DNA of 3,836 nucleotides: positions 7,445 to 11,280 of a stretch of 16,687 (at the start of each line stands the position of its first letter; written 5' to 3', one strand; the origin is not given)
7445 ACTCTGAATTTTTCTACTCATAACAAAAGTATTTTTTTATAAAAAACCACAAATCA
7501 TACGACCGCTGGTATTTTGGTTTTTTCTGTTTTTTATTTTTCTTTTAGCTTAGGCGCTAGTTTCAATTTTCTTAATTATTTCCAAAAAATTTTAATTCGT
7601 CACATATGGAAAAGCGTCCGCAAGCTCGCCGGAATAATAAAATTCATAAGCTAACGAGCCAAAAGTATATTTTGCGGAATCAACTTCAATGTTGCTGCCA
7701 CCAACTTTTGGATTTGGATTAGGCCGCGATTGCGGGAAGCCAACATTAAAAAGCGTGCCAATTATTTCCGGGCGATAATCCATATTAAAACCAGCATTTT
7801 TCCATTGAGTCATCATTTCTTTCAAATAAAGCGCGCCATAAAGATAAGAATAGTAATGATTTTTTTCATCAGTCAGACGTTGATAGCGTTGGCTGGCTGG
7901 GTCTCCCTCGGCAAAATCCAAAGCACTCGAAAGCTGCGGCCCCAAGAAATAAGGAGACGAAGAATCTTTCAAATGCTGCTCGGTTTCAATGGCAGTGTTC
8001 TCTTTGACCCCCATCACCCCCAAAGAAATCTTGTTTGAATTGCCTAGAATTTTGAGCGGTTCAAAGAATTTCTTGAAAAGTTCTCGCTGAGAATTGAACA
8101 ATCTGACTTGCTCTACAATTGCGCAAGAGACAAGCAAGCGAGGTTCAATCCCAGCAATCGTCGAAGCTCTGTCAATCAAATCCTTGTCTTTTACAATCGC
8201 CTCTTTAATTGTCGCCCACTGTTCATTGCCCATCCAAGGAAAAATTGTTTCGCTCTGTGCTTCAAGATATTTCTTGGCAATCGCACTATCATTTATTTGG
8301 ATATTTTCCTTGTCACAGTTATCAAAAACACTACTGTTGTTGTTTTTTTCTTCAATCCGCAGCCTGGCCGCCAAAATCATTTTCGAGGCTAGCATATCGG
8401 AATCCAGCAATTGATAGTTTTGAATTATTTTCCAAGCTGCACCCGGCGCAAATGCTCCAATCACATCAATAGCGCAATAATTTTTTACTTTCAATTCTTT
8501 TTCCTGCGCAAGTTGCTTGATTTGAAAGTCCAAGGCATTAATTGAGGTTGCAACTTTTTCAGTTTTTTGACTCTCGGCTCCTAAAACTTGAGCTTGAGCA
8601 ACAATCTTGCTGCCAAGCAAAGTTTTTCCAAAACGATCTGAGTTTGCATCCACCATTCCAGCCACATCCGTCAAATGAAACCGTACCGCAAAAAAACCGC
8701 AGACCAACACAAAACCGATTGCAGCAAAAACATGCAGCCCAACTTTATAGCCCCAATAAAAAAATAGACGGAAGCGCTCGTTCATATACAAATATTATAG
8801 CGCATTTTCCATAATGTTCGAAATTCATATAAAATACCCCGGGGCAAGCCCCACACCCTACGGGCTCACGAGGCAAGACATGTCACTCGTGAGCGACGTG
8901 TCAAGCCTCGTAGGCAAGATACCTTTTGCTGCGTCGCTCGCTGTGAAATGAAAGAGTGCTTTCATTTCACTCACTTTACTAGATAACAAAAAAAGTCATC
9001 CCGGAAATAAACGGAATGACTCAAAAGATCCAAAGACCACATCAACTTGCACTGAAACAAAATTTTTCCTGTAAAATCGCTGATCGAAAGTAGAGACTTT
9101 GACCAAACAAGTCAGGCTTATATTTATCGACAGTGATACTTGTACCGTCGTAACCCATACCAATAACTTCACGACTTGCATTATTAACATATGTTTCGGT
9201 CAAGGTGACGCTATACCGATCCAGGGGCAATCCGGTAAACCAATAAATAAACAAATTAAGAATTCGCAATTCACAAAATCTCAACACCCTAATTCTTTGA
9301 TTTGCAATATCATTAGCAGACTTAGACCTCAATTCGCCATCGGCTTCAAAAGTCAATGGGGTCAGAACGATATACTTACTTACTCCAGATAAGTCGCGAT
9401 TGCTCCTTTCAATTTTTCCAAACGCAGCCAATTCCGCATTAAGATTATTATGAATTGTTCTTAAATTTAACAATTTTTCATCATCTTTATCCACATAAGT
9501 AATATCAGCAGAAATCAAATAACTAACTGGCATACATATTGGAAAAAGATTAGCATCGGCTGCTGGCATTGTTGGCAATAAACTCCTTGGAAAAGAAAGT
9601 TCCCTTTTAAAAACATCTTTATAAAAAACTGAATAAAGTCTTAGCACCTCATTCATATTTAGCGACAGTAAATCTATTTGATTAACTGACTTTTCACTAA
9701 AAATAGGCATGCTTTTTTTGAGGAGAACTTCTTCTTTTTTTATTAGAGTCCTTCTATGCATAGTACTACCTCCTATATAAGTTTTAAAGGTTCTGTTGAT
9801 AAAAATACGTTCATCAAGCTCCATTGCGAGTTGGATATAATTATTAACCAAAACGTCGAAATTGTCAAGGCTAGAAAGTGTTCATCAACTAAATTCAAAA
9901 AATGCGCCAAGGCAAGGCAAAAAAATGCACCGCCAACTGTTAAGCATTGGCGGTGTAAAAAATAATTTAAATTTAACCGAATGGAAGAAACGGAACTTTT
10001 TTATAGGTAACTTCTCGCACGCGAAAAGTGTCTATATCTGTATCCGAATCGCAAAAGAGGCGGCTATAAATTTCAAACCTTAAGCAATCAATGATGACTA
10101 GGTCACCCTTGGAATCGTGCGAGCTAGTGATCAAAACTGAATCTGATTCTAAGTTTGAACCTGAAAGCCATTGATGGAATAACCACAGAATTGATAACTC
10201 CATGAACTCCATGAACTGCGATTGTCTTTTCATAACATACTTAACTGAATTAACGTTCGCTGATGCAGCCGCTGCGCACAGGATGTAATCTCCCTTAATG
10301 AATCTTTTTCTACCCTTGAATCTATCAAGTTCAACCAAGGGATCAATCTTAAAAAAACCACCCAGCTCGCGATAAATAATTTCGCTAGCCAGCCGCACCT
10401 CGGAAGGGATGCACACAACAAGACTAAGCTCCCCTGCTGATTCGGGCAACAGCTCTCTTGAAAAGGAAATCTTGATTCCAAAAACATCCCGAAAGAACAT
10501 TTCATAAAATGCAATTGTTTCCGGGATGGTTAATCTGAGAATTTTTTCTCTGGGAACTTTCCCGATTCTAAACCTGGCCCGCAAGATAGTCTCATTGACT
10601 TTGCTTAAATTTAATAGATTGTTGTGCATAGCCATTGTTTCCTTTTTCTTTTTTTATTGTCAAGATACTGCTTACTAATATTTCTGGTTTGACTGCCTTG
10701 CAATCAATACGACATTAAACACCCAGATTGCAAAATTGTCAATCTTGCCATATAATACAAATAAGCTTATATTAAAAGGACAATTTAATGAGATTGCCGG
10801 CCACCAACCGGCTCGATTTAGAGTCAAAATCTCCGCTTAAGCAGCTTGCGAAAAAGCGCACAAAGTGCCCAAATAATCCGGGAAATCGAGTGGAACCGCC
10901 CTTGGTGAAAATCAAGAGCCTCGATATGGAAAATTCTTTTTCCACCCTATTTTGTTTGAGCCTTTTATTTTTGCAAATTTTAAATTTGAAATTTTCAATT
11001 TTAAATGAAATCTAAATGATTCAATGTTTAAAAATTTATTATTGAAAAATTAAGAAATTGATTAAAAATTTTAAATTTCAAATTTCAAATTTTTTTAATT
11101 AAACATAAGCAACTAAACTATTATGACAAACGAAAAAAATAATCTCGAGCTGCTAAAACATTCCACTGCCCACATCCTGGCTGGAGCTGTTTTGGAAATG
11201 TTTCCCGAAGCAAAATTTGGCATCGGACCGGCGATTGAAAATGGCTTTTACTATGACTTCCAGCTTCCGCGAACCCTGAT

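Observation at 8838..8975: GC-rich 140-nt island with competing hairpins between a terminator and a promoter: candidate novel structured RNA or cis-element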

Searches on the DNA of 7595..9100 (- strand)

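Call 4: search_rna_families(source=window, start=8700, end=9100, threshold=evalue, max_evalue=10, show_alignments=3)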
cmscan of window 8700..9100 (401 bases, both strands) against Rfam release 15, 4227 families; matches with E-value up to 10: 6.
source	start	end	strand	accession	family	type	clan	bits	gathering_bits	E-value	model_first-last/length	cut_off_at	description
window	8974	9023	-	RF01096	PK-HAV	Cis-reg;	-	20.6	50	4.6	1-56/56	no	HepA virus 3'-terminal pseudoknot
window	8943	9024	+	RF01820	RsaE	Gene; sRNA;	-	17.5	79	1.7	1-112/112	no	RNA Staph. aureus E (RoxS)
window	8864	8915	+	RF03760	mir-2041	Gene; miRNA;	-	17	70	1.7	1-68/68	no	mir-2041 microRNA precursor family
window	8864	8915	-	RF03760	mir-2041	Gene; miRNA;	-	16.7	70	2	1-68/68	no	mir-2041 microRNA precursor family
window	8918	9007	-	RF01429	snoR130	Gene; snRNA; snoRNA; CD-box;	-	16.4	40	2.3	1-122/122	no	small nucleolar RNA snoR130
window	8942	8992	+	RF02603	BASRCII26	Gene; sRNA;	-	13.1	218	0.61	1-190/190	no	Brucella sRNA CII26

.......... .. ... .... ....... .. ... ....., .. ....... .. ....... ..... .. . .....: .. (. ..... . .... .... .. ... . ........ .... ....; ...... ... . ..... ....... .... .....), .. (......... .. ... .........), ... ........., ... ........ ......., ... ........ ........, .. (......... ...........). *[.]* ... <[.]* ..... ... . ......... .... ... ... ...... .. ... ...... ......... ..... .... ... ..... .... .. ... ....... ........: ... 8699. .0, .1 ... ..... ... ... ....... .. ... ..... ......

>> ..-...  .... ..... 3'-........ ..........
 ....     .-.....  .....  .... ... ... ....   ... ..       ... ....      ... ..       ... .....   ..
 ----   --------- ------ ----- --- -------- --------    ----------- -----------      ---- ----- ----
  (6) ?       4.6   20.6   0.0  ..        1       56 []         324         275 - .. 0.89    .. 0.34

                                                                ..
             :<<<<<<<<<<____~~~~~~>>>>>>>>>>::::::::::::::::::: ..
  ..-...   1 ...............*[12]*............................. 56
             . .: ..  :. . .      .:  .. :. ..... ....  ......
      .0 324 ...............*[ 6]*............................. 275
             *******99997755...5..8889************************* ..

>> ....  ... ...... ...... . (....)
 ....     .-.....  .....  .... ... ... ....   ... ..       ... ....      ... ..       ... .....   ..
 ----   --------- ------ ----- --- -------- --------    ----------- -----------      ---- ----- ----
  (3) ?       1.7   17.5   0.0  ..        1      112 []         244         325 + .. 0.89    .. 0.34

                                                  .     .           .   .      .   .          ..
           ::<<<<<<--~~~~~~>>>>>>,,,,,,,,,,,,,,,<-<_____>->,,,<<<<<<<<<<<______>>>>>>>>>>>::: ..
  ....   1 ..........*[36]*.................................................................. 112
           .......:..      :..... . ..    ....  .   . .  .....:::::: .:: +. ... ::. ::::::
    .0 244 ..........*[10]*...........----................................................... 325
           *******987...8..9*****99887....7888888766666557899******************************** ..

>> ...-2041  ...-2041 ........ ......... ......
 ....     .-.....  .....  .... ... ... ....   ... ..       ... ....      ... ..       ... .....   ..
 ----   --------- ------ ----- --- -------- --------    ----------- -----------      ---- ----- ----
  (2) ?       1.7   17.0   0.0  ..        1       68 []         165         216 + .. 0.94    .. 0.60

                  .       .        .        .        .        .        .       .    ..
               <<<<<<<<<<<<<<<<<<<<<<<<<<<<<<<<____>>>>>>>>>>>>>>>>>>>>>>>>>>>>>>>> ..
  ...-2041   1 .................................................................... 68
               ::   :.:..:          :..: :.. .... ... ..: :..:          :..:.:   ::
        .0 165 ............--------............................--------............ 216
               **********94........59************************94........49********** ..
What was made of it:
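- On Any Rfam family (4227 models): The best local hits score 13-21 bits against thresholds of 40-218 (call 4).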

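Call 68: search_dna_similar(query=L003:3806-3965:+, collection=plasmids, mode=distant, max_evalue=1, max_rows=15)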
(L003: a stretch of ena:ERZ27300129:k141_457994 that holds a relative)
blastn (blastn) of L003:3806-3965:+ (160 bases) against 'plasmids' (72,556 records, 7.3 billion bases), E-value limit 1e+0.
Records with a match: 2; places in all: 2; records where one place covers at least 80% of the query: 0.
Best place of each record, by identity: 90-95% 2.
By first word of the organism name: Staphylococcus 2.
By predicted mobility (MOB-suite, as given by PLSDB): non-mobilizable 1; mobilizable 1.
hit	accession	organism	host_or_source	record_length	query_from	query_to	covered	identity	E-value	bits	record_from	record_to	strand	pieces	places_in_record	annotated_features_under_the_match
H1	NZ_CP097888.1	Staphylococcus arlettae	Homo sapiens,Conjunctival secretion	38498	131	157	17%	92.6%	4e-1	41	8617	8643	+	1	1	family 20 glycosylhydrolase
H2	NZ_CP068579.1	Staphylococcus equorum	Cell,Jeotgal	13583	131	157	17%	92.6%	4e-1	41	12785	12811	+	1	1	none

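Call 69: search_dna_similar(query=L003:3806-3965:+, collection=phages, mode=distant, max_evalue=1, max_rows=10)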
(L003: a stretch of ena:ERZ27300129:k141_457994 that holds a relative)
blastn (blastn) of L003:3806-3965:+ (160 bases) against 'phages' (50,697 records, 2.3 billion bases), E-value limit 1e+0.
No match.
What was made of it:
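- Tried and rejected: blastn against plasmids and phages found nothing relevant (calls 68, 69).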

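Call 76: search_rna_families(source=L080, start=2500, end=3000, threshold=evalue, max_evalue=10)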
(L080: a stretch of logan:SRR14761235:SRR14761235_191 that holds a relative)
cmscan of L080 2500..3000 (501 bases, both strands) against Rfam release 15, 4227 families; matches with E-value up to 10: 7.
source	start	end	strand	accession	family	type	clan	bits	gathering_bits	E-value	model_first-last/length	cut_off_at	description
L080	2510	2574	-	RF04174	MIR4208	Gene; miRNA;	-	19.4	140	2.2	1-191/191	no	MIR4208 microRNA precursor family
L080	2507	2578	+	RF04145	MIR8706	Gene; miRNA;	-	17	95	1.9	1-101/101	no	MIR8706 microRNA precursor family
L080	2582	2665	+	RF02183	ST7-OT3_1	Gene; lncRNA;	-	16.9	50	3.3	1-79/79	no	ST7 overlapping transcript 3 conserved region 1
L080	2513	2572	+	RF04108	mir-2513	Gene; miRNA;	-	16.1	89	3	1-120/120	no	mir-2513 microRNA precursor family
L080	2510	2575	+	RF04128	MIR8562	Gene; miRNA;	-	16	211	1.7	1-242/242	no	MIR8562 microRNA precursor family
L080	2642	2833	-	RF00230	T-box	Cis-reg; leader;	-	14.6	93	0.58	1-219/219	no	T-box leader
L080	2560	2662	-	RF01807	GIR1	Gene; ribozyme;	-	12.4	100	1.8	53-164/201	no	GIR1 branching ribozyme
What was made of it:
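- On Any Rfam family (4227 models): Nothing covers the L080 copy apart from the edge of a chance-level T-box hit (call 76).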

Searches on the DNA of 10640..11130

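Call 77: search_rna_families(source=window, start=10640, end=11130, threshold=evalue, max_evalue=10)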
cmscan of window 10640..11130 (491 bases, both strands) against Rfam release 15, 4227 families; matches with E-value up to 10: 2.
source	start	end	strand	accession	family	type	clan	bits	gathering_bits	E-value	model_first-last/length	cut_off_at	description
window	10640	10750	-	RF01295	SCARNA7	Gene; snRNA; snoRNA; scaRNA;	-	8.3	65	6.6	1-110/330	3'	Small Cajal body-specific RNA 7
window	10727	10781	-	RF01849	alpha_tmRNA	Gene;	CL00001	7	50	4.1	1-355/355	no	Alphaproteobacteria transfer-messenger RNA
